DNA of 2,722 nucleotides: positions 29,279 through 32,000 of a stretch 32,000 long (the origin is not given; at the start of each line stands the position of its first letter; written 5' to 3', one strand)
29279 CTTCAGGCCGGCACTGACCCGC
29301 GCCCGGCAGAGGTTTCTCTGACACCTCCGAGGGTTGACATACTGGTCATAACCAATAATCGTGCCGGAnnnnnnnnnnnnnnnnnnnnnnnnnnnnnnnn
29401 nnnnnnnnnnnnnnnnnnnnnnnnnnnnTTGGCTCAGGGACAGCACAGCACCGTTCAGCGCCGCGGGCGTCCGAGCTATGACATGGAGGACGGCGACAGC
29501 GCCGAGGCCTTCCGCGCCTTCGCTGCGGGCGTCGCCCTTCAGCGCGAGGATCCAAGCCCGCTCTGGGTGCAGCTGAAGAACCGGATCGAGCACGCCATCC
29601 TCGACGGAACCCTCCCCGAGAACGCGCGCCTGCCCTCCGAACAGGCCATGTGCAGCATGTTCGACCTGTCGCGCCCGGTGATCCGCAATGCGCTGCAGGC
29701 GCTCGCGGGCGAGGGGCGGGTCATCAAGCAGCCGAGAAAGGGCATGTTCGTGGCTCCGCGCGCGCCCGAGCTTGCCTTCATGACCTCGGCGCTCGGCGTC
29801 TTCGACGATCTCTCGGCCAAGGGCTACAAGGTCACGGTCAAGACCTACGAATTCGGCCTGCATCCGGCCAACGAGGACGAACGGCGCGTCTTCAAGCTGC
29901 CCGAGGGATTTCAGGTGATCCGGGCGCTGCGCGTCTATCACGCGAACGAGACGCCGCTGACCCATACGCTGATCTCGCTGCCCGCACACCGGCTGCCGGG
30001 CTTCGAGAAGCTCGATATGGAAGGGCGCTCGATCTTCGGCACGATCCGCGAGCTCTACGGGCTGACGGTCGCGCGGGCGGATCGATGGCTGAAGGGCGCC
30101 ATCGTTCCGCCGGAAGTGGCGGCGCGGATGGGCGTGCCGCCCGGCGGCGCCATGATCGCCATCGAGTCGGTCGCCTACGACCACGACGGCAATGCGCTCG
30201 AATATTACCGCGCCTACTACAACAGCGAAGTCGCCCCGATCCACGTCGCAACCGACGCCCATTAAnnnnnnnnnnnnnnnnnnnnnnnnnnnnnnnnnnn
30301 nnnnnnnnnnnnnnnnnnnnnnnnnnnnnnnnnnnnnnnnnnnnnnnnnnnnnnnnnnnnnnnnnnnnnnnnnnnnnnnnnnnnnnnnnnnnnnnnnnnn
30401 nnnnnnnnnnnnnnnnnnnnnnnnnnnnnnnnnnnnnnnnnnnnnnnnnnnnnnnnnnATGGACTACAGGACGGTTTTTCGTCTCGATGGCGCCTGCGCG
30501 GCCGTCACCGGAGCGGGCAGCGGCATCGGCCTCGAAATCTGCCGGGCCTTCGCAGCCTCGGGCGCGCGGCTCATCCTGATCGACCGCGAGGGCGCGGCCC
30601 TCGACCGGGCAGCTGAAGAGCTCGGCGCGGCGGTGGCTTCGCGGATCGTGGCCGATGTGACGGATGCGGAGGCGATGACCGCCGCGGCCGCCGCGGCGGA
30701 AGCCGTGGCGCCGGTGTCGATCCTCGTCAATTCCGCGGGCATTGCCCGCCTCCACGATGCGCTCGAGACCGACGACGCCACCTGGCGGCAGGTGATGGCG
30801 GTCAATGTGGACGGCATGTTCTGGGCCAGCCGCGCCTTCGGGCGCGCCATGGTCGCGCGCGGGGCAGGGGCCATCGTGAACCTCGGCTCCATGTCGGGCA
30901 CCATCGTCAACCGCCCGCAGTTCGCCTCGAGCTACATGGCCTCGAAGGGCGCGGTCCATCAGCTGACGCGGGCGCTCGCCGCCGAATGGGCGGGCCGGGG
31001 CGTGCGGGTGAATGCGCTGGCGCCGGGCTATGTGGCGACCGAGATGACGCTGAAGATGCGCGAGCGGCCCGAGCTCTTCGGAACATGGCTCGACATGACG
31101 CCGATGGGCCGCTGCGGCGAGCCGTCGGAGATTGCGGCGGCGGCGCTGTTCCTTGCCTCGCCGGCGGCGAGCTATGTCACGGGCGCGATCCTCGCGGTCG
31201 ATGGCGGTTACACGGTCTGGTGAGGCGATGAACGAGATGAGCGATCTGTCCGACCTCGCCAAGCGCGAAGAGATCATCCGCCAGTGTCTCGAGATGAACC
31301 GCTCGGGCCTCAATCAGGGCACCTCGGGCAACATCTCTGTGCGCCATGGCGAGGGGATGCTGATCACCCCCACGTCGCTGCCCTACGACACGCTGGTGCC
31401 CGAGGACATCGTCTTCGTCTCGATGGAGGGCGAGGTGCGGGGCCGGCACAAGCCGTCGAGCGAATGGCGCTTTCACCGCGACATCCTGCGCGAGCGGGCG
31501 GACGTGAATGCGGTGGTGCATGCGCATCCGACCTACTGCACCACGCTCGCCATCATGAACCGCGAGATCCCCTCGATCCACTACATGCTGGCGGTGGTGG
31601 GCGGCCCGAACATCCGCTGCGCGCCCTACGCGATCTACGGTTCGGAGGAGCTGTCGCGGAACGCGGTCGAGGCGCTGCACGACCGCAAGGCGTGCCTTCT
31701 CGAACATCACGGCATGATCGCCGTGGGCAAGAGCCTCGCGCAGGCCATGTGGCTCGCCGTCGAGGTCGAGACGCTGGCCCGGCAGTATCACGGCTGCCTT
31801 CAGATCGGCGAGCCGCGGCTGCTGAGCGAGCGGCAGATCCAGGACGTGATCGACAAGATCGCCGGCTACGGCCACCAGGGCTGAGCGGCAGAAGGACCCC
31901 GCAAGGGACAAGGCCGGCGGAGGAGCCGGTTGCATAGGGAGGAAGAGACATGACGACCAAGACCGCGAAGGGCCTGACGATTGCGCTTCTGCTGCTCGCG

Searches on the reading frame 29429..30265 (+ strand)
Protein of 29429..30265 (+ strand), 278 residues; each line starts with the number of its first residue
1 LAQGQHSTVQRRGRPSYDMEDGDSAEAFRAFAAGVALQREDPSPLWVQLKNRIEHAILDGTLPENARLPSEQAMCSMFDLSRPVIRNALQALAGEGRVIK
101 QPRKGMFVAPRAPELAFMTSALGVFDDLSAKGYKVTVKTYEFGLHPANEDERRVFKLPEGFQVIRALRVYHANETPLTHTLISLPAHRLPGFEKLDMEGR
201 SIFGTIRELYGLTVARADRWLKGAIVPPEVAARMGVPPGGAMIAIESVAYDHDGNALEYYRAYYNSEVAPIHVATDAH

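Call 11: search_protein_families(library=phrogs, proteins=[window:29429-30265:+], max_evalue=0.001)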
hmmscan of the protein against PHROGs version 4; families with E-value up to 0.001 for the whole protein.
window:29429-30265:+ (278 aa): 3 families
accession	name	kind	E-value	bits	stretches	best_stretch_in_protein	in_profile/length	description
phrog_10724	-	unknown function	3.5e-22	80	1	43-266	6-242/253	-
phrog_9285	-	unknown function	3.8e-12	46.8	1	34-112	17-95/466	-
phrog_38247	-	unknown function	0.00011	22.9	1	43-109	11-76/228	-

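Call 12: search_protein_families(library=pfam, proteins=[window:29429-30265:+], max_evalue=0.001)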
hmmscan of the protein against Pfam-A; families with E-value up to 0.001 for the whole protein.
window:29429-30265:+ (278 aa): 2 families
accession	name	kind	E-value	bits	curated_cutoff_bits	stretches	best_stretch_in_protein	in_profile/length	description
PF07702.18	UTRA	-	2.7e-25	89.3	23.8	1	131-267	2-138/141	UTRA domain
PF00392.27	GntR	-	7.6e-14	51.6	27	1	48-108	4-64/64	Bacterial regulatory proteins, gntR family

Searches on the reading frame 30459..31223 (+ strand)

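Call 11: search_protein_families(library=phrogs, proteins=[window:30459-31223:+], max_evalue=0.001)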
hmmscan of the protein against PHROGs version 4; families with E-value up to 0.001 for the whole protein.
window:30459-31223:+ (254 aa): 1 family
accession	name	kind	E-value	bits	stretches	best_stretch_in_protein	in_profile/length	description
phrog_3142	-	moron, auxiliary metabolic gene and host takeover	6.2e-57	194.3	1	10-251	286-519/596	FabG-like 3-oxoacyl-(acyl-carrier-protein) reductase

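Call 12: search_protein_families(library=pfam, proteins=[window:30459-31223:+], max_evalue=0.001)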
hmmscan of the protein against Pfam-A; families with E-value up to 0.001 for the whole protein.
window:30459-31223:+ (254 aa): 4 families
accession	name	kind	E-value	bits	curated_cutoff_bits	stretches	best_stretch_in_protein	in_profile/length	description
PF13561.12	adh_short_C2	-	1.1e-61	208.8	27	1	18-252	1-236/236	Enoyl-(Acyl carrier protein) reductase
PF00106.31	adh_short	-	1.6e-52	178.3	26.6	1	13-202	2-192/195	short chain dehydrogenase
PF08659.16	KR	-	2.5e-10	41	22.6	1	15-191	4-177/180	KR domain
PF01370.27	Epimerase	-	5.9e-06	26.3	20.9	1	15-177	2-160/240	NAD dependent epimerase/dehydratase family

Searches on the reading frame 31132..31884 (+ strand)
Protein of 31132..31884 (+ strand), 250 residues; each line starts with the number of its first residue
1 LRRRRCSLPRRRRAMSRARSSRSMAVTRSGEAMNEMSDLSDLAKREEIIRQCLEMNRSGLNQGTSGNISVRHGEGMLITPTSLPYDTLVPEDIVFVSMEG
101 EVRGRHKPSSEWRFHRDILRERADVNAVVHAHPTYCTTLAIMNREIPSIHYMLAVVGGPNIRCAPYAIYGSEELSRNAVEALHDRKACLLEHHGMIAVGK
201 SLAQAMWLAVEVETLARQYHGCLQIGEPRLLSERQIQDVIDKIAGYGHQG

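Call 11: search_protein_families(library=phrogs, proteins=[window:31132-31884:+], max_evalue=0.001)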
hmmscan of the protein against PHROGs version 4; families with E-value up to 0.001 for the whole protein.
window:31132-31884:+ (250 aa): 1 family
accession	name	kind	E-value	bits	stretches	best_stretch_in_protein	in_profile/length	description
phrog_13212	-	unknown function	3.6e-30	106.1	1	45-240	2-201/210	-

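Call 12: search_protein_families(library=pfam, proteins=[window:31132-31884:+], max_evalue=0.001)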
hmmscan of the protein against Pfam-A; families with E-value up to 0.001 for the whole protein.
window:31132-31884:+ (250 aa): 1 family
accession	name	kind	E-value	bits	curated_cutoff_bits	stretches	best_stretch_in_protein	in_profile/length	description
PF00596.27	Aldolase_II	-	1.5e-56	191.6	22.2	1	46-219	1-182/183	Class II Aldolase and Adducin N-terminal domain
